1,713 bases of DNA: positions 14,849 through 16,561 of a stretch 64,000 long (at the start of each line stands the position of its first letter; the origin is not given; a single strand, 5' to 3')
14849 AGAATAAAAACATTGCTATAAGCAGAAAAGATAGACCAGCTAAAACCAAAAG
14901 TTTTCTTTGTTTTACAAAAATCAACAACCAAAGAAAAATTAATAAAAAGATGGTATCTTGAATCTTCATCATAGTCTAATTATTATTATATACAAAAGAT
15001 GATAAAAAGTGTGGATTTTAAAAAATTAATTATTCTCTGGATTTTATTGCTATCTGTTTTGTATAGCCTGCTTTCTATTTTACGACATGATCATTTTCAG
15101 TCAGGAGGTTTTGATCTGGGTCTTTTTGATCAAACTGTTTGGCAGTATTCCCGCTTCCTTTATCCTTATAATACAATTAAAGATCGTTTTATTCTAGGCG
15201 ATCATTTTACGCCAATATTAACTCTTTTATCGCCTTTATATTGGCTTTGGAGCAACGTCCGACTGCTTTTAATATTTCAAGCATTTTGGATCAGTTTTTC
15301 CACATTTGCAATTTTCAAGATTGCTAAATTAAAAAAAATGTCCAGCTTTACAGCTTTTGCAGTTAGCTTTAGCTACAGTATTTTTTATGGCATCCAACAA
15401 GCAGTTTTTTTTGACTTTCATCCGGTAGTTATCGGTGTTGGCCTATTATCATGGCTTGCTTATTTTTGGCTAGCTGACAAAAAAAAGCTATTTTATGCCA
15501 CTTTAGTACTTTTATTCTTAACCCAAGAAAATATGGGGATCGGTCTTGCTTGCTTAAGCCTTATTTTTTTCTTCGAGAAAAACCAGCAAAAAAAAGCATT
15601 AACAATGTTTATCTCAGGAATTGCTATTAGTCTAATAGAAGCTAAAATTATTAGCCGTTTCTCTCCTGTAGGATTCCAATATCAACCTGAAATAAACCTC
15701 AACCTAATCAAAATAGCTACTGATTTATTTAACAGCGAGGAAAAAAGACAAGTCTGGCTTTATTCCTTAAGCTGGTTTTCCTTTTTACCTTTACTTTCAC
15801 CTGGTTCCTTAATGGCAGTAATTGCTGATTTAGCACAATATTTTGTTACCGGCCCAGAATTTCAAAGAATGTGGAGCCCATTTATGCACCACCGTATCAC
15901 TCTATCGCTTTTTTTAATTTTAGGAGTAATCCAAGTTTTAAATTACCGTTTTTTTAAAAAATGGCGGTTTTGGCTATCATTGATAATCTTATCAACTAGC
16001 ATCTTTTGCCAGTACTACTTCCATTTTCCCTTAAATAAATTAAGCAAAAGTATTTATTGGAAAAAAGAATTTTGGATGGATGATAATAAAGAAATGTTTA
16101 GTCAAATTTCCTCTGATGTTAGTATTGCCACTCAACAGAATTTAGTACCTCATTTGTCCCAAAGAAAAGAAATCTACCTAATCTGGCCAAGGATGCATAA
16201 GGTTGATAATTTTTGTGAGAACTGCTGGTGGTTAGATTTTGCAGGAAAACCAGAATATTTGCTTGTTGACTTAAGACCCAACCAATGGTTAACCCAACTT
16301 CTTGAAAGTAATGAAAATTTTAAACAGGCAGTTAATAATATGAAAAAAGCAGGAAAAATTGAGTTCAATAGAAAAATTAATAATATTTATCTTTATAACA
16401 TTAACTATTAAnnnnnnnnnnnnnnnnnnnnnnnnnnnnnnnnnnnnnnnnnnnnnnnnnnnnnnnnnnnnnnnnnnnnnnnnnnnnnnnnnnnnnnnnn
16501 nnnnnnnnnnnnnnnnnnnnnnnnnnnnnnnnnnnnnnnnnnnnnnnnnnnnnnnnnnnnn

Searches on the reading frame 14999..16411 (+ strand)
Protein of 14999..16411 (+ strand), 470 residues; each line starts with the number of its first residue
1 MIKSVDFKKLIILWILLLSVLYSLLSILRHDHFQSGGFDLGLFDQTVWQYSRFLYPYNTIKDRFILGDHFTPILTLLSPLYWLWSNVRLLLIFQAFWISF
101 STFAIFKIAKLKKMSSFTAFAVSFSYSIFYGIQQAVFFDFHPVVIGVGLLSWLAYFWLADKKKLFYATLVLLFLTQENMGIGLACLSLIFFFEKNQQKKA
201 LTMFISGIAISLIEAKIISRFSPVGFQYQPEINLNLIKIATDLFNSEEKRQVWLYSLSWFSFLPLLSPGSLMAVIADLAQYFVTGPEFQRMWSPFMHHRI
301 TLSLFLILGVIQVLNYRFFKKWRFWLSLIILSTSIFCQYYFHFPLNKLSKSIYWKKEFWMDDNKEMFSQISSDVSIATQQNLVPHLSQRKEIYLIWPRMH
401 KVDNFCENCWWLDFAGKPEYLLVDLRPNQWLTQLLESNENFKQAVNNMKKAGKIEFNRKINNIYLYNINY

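Call 3: search_protein_families(library=pfam, proteins=[window:14999-16411:+], max_evalue=1)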
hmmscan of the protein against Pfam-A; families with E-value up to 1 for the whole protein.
window:14999-16411:+ (470 aa): 2 families
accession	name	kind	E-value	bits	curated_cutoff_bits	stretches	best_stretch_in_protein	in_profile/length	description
PF09852.15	DUF2079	-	6.7e-43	147.9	28.2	1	29-424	1-422/459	Predicted membrane protein (DUF2079)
PF17783.7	CvfB_WH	-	0.048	13.9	22.9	1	437-458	32-53/58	CvfB-like winged helix domain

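Call 4: search_protein_families(library=ncbifam, proteins=[window:14999-16411:+], max_evalue=1)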
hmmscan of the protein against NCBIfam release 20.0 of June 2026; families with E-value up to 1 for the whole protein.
window:14999-16411:+ (470 aa): 0 families
